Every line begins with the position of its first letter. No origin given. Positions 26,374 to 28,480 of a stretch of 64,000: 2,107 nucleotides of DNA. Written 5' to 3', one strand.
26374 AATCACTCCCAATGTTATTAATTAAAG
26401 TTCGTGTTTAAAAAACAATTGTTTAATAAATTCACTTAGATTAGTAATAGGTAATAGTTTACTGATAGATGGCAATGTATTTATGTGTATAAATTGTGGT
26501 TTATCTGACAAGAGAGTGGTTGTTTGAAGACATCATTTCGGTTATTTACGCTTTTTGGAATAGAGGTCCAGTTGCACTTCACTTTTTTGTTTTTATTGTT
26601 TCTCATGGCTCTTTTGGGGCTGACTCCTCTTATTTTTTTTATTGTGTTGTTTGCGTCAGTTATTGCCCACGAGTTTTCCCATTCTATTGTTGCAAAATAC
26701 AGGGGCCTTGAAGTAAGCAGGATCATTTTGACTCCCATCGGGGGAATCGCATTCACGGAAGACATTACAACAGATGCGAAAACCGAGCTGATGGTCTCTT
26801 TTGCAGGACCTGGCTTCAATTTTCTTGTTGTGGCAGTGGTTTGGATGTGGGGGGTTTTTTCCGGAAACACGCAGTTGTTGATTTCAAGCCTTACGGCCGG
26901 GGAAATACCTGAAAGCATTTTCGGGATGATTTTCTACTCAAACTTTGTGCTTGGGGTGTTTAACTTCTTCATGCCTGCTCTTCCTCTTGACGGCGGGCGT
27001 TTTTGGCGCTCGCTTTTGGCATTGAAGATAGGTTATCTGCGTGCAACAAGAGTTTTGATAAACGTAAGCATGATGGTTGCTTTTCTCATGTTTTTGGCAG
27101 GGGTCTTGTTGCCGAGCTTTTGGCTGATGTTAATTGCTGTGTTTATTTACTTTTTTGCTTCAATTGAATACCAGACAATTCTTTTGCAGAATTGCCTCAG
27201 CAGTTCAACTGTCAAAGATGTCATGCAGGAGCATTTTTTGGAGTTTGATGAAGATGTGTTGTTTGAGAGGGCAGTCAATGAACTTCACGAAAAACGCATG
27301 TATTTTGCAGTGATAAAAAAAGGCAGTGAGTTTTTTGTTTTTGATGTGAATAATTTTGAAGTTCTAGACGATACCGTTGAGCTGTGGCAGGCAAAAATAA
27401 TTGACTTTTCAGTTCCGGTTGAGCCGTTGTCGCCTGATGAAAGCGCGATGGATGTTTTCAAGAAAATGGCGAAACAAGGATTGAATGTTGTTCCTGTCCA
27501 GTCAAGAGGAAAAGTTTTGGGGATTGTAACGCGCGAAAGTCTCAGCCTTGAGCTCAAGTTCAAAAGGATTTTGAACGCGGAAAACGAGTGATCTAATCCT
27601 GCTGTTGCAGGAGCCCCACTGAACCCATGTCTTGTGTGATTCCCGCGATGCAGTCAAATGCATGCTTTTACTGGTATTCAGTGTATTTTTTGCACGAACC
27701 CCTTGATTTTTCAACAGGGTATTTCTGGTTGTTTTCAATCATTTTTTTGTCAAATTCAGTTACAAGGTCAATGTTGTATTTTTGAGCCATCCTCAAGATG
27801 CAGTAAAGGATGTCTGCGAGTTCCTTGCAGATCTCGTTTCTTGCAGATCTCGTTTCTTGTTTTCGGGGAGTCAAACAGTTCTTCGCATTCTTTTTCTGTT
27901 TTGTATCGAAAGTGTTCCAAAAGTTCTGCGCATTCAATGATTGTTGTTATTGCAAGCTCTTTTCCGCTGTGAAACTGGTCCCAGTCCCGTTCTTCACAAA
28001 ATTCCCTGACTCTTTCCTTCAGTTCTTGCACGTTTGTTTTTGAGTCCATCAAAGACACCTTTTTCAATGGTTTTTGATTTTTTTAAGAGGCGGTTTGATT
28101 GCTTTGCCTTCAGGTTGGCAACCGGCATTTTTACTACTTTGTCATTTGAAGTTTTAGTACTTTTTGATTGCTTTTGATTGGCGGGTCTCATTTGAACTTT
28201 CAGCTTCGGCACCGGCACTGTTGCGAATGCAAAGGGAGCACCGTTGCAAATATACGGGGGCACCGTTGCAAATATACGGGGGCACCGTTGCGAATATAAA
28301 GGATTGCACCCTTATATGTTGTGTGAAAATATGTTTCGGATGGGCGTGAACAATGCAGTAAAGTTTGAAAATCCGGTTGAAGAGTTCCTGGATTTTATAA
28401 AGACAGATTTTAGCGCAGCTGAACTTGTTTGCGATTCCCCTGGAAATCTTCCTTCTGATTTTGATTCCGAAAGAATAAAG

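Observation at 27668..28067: MazG-like NTP pyrophosphohydrolase gene broken by a 16-bp tandem duplication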

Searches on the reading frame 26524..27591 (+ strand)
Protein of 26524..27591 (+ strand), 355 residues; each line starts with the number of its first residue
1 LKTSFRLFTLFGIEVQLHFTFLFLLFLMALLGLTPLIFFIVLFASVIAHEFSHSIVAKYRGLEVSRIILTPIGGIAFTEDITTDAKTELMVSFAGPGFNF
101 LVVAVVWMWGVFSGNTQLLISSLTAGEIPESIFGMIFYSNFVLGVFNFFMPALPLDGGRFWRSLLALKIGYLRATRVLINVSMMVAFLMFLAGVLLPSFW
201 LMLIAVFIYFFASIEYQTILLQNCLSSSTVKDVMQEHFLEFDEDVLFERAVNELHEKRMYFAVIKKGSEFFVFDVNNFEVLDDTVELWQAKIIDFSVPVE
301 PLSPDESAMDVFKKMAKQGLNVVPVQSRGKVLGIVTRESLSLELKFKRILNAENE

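Call 40: find_encoding_contigs(protein=window:26524-27591:+, flank=1500, max_places=10)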
Protein window:26524-27591:+ (355 aa): 4 contigs read that carry it; 4 places shown.
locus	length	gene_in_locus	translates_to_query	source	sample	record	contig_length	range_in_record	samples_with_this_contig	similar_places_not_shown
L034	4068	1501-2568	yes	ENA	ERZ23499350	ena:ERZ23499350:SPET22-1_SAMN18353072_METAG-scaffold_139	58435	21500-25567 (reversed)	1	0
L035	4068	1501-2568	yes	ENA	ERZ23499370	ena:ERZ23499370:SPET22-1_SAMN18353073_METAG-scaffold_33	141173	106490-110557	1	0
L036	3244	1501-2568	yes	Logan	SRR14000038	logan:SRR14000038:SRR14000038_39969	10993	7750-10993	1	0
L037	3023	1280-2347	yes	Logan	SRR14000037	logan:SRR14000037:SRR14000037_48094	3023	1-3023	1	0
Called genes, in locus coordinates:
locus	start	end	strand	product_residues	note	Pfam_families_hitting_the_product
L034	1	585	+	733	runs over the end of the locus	PF09382:RQC (weak), PF00580:UvrD-helicase, PF13245:AAA_19, PF01443:Viral_helicase1 (faint), PF13361:UvrD_C, PF13538:UvrD_C_2 (faint), PF00570:HRDC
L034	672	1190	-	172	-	PF00881:Nitroreductase, PF14512:TM1586_NiRdase (weak)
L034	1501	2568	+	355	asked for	PF02163:Peptidase_M50, PF00571:CBS (weak)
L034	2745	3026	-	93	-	-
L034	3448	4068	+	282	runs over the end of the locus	PF01261:AP_endonuc_2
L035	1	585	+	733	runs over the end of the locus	PF09382:RQC (weak), PF00580:UvrD-helicase, PF13245:AAA_19, PF01443:Viral_helicase1 (faint), PF13361:UvrD_C, PF13538:UvrD_C_2 (faint), PF00570:HRDC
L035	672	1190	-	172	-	PF00881:Nitroreductase, PF14512:TM1586_NiRdase (weak)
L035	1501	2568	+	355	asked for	PF02163:Peptidase_M50, PF00571:CBS (weak)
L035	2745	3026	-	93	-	-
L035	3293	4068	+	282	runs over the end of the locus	PF01261:AP_endonuc_2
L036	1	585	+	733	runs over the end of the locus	PF09382:RQC (weak), PF00580:UvrD-helicase, PF13245:AAA_19, PF01443:Viral_helicase1 (faint), PF13361:UvrD_C, PF13538:UvrD_C_2 (faint), PF00570:HRDC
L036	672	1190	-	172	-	PF00881:Nitroreductase, PF14512:TM1586_NiRdase (weak)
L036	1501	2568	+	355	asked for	PF02163:Peptidase_M50, PF00571:CBS (weak)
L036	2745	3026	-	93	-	-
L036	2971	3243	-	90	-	?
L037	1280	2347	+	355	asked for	PF02163:Peptidase_M50, PF00571:CBS (weak)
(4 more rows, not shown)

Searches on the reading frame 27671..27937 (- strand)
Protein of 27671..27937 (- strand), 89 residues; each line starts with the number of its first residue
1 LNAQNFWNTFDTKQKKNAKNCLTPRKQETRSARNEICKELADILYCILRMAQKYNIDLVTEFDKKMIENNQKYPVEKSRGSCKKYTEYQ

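Call 5: search_protein_families(library=pfam, proteins=[window:27671-27937:-], max_evalue=0.01)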
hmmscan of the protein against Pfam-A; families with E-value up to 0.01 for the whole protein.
seq(89 aa): 2 families
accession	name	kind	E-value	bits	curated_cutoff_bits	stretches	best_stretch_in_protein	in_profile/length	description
PF12643.12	MazG-like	-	1.2e-08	35.5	27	1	29-87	27-84/85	MazG-like family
PF01503.22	PRA-PH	-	0.0051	17.6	21.3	1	31-60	48-77/86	Phosphoribosyl-ATP pyrophosphohydrolase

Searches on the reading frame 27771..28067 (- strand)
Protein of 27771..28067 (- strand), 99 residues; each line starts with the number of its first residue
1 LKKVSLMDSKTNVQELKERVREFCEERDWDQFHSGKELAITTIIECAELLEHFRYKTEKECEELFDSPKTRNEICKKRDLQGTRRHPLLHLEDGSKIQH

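Call 5: search_protein_families(library=pfam, proteins=[window:27771-28067:-], max_evalue=0.01)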
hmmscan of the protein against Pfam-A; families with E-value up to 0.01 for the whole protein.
seq(99 aa): 0 families

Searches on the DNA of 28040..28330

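Call 31: search_rna_families(source=window, start=28040, end=28330, threshold=evalue, max_evalue=1)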
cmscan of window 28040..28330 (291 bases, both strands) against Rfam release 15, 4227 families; matches with E-value up to 1: 1.
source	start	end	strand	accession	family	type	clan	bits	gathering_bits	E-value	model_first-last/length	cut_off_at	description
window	28061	28087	+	RF01334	CRISPR-DR21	Gene; CRISPR;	-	23.1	48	0.074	1-37/37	no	CRISPR RNA direct repeat element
